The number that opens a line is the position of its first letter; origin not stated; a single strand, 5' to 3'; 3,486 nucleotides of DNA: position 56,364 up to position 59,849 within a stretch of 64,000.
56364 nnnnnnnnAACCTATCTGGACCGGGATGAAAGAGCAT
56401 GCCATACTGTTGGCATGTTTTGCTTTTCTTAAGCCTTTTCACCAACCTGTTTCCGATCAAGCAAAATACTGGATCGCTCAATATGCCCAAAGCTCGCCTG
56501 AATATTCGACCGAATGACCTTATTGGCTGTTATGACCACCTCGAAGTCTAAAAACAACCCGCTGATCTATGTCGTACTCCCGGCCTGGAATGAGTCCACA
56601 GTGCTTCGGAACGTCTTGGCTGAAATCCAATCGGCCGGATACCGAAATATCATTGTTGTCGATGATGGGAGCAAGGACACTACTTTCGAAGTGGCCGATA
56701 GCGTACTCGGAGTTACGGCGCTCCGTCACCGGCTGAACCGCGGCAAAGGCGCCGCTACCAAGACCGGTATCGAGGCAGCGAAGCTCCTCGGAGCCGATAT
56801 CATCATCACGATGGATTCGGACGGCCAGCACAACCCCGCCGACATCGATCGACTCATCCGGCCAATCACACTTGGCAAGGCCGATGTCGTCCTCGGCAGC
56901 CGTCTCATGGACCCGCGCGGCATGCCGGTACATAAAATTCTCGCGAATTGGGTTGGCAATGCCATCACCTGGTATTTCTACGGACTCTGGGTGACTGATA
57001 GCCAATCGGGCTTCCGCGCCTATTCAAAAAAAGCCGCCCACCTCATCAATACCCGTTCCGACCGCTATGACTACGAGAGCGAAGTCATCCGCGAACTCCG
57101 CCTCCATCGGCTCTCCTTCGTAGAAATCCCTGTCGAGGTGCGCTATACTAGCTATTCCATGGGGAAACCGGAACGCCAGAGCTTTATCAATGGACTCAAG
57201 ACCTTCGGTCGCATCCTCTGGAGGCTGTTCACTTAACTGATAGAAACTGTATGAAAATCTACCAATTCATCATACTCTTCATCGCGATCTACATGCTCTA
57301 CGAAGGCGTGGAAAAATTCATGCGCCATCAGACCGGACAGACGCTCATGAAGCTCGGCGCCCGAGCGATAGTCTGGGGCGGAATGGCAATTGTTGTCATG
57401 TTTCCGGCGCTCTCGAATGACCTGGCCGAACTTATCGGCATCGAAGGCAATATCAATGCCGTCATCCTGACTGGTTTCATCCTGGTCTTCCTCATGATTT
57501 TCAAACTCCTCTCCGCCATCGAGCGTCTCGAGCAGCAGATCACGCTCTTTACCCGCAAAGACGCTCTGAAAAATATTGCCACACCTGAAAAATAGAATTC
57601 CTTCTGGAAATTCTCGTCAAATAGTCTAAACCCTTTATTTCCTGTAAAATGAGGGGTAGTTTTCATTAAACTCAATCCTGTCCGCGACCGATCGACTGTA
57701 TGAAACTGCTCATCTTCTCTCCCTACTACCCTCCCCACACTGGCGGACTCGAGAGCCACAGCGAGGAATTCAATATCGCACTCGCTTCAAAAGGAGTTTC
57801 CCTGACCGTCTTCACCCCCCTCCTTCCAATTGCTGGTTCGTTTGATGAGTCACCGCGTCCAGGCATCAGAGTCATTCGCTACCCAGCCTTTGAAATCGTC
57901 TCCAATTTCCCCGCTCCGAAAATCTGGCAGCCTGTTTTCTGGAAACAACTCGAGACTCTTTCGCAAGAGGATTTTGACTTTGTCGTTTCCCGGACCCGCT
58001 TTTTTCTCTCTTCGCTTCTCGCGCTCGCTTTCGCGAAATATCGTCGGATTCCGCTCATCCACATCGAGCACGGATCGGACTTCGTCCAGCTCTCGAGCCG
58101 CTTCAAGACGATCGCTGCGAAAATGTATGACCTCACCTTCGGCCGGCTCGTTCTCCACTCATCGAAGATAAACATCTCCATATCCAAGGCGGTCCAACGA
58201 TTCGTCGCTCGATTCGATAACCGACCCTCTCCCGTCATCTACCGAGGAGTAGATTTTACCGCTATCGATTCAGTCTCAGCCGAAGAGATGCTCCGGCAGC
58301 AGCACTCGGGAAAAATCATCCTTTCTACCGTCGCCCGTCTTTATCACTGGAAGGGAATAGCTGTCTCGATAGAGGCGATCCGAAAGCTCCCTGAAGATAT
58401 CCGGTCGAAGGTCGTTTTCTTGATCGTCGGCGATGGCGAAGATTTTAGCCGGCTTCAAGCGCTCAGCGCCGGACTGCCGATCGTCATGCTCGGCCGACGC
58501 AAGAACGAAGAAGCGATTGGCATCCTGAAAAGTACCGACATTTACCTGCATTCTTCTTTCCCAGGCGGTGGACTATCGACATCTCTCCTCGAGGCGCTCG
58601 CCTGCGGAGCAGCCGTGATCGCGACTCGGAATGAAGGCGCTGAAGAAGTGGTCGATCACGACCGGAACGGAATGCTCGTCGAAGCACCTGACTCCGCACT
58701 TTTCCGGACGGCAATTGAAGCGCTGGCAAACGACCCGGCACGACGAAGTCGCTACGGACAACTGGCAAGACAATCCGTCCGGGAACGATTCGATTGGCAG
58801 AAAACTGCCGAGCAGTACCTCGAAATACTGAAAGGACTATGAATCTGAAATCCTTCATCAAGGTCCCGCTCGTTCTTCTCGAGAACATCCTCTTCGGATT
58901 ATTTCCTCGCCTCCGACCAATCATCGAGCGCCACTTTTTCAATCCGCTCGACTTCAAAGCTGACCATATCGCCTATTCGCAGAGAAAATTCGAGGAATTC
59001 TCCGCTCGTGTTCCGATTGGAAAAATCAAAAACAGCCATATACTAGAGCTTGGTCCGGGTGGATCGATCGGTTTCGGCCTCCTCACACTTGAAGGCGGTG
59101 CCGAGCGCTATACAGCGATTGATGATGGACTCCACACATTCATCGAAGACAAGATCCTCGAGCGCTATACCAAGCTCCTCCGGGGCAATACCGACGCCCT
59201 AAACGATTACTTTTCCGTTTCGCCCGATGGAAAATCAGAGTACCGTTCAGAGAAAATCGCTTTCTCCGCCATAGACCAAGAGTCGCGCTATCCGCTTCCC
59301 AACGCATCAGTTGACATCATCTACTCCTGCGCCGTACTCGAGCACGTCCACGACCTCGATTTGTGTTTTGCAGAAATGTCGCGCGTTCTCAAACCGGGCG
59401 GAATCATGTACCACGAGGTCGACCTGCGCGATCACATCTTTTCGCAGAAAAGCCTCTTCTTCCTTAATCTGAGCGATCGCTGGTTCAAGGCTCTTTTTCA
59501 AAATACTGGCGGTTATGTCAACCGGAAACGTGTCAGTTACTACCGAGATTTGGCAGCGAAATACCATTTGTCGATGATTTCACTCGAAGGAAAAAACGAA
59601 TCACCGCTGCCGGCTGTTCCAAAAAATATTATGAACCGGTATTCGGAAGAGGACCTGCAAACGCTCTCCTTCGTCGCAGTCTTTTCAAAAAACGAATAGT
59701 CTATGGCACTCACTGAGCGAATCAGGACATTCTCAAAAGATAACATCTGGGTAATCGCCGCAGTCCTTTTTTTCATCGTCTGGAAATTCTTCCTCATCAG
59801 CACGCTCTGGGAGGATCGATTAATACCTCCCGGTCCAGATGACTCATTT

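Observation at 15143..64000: A ~47-kb envelope glycopolymer supercluster: three polyprenyl-P-sugar synthases feeding seven GT-C-fold membrane enzymes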

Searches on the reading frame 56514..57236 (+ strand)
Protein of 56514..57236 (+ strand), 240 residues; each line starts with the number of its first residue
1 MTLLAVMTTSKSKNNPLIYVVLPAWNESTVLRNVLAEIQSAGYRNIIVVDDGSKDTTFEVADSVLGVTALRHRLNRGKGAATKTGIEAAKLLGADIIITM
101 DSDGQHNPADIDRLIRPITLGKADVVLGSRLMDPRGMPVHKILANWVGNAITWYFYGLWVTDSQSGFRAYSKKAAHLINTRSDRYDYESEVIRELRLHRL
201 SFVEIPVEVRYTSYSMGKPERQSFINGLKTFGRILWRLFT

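Call 7: search_protein_families(library=pfam, proteins=[window:56514-57236:+], max_evalue=0.01)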
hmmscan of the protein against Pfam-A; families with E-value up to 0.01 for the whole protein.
window:56514-57236:+ (240 aa): 3 families
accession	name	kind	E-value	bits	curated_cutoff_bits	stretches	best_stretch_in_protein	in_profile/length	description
PF00535.33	Glycos_transf_2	-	1.3e-21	77.7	23.3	1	20-174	2-163/168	Glycosyl transferase family 2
PF13641.12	Glyco_tranf_2_3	-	3.6e-06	27.6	27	1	18-104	3-97/230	Glycosyltransferase like family 2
PF13704.12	Glyco_tranf_2_4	-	2.6e-05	25.1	27.5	1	26-103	2-81/98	Glycosyl transferase family 2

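Call 12: search_protein_families(library=ncbifam, proteins=[window:56514-57236:+], max_evalue=0.01)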
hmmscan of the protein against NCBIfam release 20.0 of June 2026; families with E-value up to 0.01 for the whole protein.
window:56514-57236:+ (240 aa): 17 families
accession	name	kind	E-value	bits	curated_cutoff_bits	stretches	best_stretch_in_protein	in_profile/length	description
NF058614.1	PPMAGASynPpgS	equivalog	4.7e-39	134.1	370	1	18-229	2-214/226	polyprenyl-phospho-N-acetylgalactosaminyl synthase PpgS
TIGR04182.1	glyco_TIGR04182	equivalog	3.7e-30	105.3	325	1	19-211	3-192/293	S-layer glycoprotein N-glycosyltransferase AglJ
NF041391.1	DPhHxTase_Halo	equivalog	8.2e-13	47.8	375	1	24-179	3-154/213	dolichyl-phosphate hexose transferase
TIGR03937.1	PgaC_IcaA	equivalog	7.6e-11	41.6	422.3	1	8-112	37-144/407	poly-beta-1,6-N-acetyl-D-glucosamine synthase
NF041875.1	EPS_EpsD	equivalog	3.4e-10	39.8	370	1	20-139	3-127/325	exopolysaccharide biosynthesis glycosyltransferase EpsD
TIGR03965.1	mycofact_glyco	equivalog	3.5e-10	39.3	280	1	11-115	69-176/467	mycofactocin biosynthesis glycosyltransferase MftF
NF047588.1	GlcsyltransPgfSStrep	equivalog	5.8e-10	38.9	500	1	30-179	22-168/308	glycosyltransferase PgfS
TIGR03469.1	HpnB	hypoth_equivalog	2.3e-09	36.8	379.25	1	10-124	38-166/386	hopene-associated glycosyltransferase HpnB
TIGR04283.1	glyco_like_mftF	equivalog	1.5e-08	34.5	182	1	20-104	3-83/221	TIGR04283 family arsenosugar biosynthesis glycosyltransferase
NF010496.0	PRK13915.1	equivalog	3.4e-08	32.9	262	1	10-119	25-143/307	glucosyl-3-phosphoglycerate synthase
NF007986.1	PRK10714.1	equivalog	3.5e-07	29.5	529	1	18-172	8-166/316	undecaprenyl-phosphate 4-deoxy-4-formamido-L-arabinose transferase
NF047683.1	TeichurnBiosyTuaG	equivalog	4.9e-06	26.4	400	1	13-143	3-137/252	teichuronic acid biosynthesis protein TuaG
TIGR04242.1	nodulat_NodC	equivalog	1e-05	24.7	550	1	9-118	41-156/395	chitooligosaccharide synthase NodC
NF007482.0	PRK10073.1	equivalog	2.1e-05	23.7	423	1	14-115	4-107/334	glycosyltransferase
TIGR03111.1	glyc2_xrt_Gpos1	hypoth_equivalog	0.00036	19.5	363.95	1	10-115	43-153/439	TIGR03111 family XrtG-associated glycosyltransferase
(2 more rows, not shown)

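Call 84: search_solved_structures(query=window:56514-57236:+, max_evalue=0.001)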
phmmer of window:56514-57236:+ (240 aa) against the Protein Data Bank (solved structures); distinct sequences matched with E-value up to 0.001: 6.
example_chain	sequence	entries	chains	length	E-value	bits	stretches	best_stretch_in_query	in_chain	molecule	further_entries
5mlz_A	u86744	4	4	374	1.6e-09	40.7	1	18-132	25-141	Dolichol monophosphate mannose synthase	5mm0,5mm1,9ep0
8vh7_A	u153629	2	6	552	1.2e-06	31.4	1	12-125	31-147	Heparosan synthase B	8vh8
8viw_A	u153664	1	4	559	1.2e-06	31.3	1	12-125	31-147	Heparosan synthase B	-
9bhc_C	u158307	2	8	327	4.2e-05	26.3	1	18-121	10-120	Undecaprenyl-phosphate 4-deoxy-4-formamido-L-arabinose transferase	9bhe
8vxh_A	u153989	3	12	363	5.1e-05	26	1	18-121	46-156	Undecaprenyl-phosphate 4-deoxy-4-formamido-L-arabinose transferase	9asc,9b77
9hwj_A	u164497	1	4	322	0.00019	24.1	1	18-121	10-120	Undecaprenyl-phosphate 4-deoxy-4-formamido-L-arabinose transferase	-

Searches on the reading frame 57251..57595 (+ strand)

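Call 7: search_protein_families(library=pfam, proteins=[window:57251-57595:+], max_evalue=0.01)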
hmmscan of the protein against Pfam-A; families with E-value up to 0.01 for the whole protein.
window:57251-57595:+ (114 aa): 1 family
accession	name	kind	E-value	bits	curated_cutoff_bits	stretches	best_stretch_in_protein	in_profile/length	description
PF10066.14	DUF2304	-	9.6e-14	52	25.5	1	4-108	2-104/106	Uncharacterized conserved protein (DUF2304)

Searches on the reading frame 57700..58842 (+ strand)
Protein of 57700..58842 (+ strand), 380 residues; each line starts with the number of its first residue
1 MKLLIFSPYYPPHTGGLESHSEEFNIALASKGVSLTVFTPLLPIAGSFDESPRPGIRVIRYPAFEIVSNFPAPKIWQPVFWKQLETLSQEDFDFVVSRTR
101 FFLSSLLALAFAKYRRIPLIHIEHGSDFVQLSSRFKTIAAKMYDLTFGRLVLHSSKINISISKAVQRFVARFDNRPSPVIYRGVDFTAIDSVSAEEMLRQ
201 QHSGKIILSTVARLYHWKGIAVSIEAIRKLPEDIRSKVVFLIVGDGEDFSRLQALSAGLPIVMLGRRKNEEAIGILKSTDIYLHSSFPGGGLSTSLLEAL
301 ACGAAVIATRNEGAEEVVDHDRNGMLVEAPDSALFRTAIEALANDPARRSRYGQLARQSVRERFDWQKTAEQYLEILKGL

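Call 7: search_protein_families(library=pfam, proteins=[window:57700-58842:+], max_evalue=0.01)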
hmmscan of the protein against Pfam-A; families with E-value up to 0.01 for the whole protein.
window:57700-58842:+ (380 aa): 6 families
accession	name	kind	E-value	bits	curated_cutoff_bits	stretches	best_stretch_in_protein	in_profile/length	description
PF00534.26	Glycos_transf_1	-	7e-29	101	26.4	1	203-358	13-171/172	Glycosyl transferases group 1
PF13692.12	Glyco_trans_1_4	-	8.4e-24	84.9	27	1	207-345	3-142/142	Glycosyl transferases group 1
PF13439.12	Glyco_transf_4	-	2.2e-15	57.5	28.5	1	15-185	2-167/170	Glycosyltransferase Family 4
PF13524.12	Glyco_trans_1_2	-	8.8e-15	55.4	25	1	236-375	13-144/144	Glycosyl transferase-like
PF13579.12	Glyco_trans_4_4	-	1.8e-09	38.5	29.7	1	15-179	1-152/158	Glycosyl transferase 4-like domain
PF20706.3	GT4-conflict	-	0.0064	15.9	26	0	200-372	194-384/385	Family 4 Glycosyltransferase in conflict systems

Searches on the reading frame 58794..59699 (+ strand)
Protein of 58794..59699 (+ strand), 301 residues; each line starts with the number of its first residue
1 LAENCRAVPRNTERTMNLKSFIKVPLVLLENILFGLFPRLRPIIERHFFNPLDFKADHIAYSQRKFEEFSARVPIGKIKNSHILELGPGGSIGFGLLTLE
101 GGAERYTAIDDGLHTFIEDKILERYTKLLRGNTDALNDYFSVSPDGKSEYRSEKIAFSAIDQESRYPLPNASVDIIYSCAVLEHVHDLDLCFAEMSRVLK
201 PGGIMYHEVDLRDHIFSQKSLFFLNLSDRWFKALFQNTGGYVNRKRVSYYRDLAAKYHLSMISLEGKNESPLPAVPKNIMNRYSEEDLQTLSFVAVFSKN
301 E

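Call 7: search_protein_families(library=pfam, proteins=[window:58794-59699:+], max_evalue=0.01)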
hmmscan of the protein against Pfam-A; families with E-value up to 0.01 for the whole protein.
window:58794-59699:+ (301 aa): 7 families
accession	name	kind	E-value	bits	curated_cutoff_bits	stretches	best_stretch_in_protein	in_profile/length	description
PF08241.18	Methyltransf_11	-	3.8e-12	47.1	21.2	1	153-206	41-94/95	Methyltransferase domain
PF13489.12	Methyltransf_23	-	3.2e-07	30.7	27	1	157-232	77-130/164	Methyltransferase domain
PF13649.12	Methyltransf_25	-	4.5e-07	30.9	27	1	154-203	47-97/97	Methyltransferase domain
PF08242.18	Methyltransf_12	-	5.2e-06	27.5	30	1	155-204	51-97/98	Methyltransferase domain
PF13847.12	Methyltransf_31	-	8.8e-06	25.9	27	1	154-206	55-108/145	Methyltransferase domain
PF20922.3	Anamorsin_N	-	0.0021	18.2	27.1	1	153-206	32-86/163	Anamorsin, N-terminal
PF05148.21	Methyltransf_8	-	0.0084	16.4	27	0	164-208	114-158/219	Hypothetical methyltransferase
